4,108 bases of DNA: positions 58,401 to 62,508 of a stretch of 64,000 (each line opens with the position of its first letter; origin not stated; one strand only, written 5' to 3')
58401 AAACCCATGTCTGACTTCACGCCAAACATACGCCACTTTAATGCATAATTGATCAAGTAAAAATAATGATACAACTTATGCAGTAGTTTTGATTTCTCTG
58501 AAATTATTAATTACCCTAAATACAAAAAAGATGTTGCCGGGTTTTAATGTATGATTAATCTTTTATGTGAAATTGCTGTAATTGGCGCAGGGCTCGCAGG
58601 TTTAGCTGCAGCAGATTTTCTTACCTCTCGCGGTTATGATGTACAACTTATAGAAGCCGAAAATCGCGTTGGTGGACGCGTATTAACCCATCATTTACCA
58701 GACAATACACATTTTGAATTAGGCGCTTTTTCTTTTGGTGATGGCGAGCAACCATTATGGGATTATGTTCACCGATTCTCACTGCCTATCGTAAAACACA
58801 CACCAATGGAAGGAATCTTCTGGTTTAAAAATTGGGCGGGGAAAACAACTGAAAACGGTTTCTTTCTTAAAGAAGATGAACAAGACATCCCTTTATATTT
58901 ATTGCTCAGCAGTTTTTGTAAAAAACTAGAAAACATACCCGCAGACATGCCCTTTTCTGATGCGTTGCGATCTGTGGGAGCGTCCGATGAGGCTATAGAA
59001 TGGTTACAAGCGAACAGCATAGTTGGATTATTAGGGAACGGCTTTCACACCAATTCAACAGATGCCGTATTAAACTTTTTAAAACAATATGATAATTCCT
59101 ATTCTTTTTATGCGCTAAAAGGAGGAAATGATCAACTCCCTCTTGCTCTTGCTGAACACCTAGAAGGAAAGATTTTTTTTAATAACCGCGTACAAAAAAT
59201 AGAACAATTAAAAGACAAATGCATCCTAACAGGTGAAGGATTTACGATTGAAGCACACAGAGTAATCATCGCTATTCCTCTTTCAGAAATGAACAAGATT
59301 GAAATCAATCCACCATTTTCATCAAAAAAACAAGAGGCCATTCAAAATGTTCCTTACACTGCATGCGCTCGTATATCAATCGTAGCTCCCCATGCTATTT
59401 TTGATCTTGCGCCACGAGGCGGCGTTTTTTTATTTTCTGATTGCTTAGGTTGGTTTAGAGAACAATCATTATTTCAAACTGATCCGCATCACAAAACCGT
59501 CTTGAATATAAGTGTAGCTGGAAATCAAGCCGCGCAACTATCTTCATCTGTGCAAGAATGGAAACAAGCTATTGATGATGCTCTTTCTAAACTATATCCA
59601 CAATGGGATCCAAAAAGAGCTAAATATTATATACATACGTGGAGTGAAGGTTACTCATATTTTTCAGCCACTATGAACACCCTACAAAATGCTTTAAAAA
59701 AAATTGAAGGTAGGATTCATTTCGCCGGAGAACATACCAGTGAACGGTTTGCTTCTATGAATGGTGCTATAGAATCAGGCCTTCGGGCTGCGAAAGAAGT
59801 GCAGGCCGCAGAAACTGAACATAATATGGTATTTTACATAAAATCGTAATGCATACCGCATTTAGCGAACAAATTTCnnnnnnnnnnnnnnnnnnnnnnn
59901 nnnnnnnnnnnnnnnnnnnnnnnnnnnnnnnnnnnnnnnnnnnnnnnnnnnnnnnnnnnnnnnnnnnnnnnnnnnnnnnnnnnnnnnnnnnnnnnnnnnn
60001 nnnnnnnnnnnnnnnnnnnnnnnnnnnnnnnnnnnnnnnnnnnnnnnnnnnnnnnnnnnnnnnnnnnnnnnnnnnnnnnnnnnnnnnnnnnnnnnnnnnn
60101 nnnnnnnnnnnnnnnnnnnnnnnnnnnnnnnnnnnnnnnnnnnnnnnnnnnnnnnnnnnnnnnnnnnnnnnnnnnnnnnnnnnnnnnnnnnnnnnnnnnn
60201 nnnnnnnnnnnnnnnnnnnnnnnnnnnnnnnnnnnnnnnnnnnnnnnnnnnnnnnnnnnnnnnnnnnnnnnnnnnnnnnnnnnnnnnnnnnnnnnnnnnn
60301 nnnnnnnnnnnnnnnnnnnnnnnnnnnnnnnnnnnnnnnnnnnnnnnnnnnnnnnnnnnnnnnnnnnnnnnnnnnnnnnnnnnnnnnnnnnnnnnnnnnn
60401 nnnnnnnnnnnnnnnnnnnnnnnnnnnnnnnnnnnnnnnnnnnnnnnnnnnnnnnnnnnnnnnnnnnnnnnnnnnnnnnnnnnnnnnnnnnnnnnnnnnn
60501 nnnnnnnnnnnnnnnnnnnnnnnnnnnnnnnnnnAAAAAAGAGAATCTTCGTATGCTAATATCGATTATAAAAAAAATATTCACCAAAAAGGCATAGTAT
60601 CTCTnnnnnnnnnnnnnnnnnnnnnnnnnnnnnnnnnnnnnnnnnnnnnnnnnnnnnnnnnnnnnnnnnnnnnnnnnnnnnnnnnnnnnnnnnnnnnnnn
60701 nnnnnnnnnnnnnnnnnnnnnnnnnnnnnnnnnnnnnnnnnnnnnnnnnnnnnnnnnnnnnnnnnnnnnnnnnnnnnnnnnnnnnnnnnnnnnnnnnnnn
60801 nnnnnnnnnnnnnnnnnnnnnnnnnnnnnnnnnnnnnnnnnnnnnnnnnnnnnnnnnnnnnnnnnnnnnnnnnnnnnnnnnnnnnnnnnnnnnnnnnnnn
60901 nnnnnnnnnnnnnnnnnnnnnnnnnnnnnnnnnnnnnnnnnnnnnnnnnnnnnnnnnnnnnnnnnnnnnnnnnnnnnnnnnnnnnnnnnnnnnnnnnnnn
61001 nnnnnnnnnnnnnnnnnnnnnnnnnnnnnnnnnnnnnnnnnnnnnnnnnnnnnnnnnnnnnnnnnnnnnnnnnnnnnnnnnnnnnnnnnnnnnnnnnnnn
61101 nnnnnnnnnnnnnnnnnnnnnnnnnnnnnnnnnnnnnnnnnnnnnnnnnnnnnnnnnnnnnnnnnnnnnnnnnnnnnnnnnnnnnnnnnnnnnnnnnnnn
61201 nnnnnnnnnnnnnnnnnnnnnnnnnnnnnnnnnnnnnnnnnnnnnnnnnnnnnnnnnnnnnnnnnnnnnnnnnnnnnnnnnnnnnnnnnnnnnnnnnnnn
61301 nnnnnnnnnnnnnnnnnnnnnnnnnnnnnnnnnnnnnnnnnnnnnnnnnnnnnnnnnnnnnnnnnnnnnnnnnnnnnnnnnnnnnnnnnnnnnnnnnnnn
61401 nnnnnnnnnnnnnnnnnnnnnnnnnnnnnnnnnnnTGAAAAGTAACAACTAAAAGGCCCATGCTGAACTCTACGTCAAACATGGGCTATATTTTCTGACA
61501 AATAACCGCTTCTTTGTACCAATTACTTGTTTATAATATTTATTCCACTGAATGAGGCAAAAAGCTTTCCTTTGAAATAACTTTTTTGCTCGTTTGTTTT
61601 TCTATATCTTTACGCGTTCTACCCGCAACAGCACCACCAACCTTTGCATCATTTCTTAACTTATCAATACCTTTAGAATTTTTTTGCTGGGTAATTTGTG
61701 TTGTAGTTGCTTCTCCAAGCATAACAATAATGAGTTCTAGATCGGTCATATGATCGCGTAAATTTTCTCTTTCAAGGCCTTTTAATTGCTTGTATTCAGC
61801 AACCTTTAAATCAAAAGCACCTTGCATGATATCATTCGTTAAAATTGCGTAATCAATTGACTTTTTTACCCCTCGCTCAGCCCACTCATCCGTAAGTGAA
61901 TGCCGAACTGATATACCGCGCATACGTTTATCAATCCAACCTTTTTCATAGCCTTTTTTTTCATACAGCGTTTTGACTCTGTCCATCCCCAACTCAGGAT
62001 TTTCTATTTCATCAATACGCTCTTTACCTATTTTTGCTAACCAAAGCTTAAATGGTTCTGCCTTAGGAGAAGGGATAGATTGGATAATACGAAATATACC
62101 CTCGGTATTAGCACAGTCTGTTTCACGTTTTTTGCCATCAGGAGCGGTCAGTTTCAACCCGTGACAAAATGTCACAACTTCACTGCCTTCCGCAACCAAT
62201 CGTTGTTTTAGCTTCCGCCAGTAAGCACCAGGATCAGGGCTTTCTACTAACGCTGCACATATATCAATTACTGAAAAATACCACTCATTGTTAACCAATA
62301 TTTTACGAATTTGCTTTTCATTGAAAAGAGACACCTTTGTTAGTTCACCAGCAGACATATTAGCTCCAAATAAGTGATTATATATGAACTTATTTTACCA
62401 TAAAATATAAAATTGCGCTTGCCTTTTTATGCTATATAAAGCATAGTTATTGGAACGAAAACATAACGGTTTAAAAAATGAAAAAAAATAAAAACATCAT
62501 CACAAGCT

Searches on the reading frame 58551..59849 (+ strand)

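Call 18: search_protein_families(library=ncbifam, proteins=[window:58551-59849:+], max_evalue=0.00001)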
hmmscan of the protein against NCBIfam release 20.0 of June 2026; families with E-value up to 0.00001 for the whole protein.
window:58551-59849:+ (432 aa): 25 families
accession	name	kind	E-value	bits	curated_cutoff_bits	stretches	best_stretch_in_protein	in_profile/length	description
TIGR03467.1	HpnE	equivalog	3.4e-21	76.1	283.05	2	8-52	1-45/430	hydroxysqualene dehydroxylase HpnE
NF005560.0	PRK07233.1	equivalog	1e-12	47.7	252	1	7-49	2-44/435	hypothetical protein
NF008841.0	PRK11883.1-1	equivalog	1.8e-10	40.3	517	0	7-62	5-62/453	protoporphyrinogen oxidase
TIGR00562.1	proto_IX_ox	equivalog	1.9e-10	39.9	97.85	1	7-66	4-64/470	protoporphyrinogen oxidase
NF053546.1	violacein_VioA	equivalog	4e-10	39.6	600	1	8-62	2-60/411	flavin-dependent violacein biosynthesis tryptophan-2 monooxygenase VioA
NF008845.0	PRK11883.1-5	equivalog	1.1e-09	37.1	560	0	7-62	6-66/468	protoporphyrinogen oxidase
TIGR02734.1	crtI_fam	subfamily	1.4e-09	37.2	238.1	1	9-44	2-37/504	phytoene desaturase family protein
TIGR02733.1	desat_CrtD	equivalog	6.7e-09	34.9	549.7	1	6-48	2-44/492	C-3',4' desaturase CrtD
NF005548.0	PRK07208.1-4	equivalog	1.4e-08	33.8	389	0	7-60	5-57/488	hypothetical protein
NF045599.1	bili_reduct_long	exception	3.9e-08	32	750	1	7-50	383-426/641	bilirubin reductase, long form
NF058655.1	CrtID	equivalog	5.3e-08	32.1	640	1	8-58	1-50/478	bifunctional phytoene desaturase/3,4-desaturase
NF045637.1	carotdesatCrtDProt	equivalog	5.5e-08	31.8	580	1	8-46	1-39/485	1-hydroxycarotenoid 3,4-desaturase CrtD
TIGR03197.1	MnmC_Cterm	equivalog_domain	6.5e-08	32.1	174.2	1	7-41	1-35/400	FAD-dependent 5-carboxymethylaminomethyl-2-thiouridine(34) oxidoreductase MnmC1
TIGR02732.1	zeta_caro_desat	equivalog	1.9e-07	30.3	622.15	1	8-65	2-59/474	9,9'-di-cis-zeta-carotene desaturase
NF008843.0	PRK11883.1-3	equivalog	1.1e-06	28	406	0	8-62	4-59/424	protoporphyrinogen oxidase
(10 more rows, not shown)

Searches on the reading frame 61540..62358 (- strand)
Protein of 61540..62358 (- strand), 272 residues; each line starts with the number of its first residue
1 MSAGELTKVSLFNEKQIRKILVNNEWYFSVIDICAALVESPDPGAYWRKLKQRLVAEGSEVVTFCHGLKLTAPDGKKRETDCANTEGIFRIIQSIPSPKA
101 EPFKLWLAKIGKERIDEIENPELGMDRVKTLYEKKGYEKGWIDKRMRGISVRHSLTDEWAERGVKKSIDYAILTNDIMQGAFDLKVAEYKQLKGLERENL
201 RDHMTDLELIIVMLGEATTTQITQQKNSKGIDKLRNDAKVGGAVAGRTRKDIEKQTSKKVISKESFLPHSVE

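Call 18: search_protein_families(library=ncbifam, proteins=[window:61540-62358:-], max_evalue=0.00001)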
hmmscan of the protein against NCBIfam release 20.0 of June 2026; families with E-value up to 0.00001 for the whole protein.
window:61540-62358:- (272 aa): 0 families

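Call 75: search_protein_families(library=pfam, proteins=[window:61540-62358:-], max_evalue=0.001)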
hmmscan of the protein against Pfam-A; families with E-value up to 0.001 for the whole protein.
window:61540-62358:- (272 aa): 1 family
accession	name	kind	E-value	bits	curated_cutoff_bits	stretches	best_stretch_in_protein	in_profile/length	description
PF02498.22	Bro-N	-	3.6e-12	47.2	25.6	1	16-108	1-91/96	BRO family, N-terminal domain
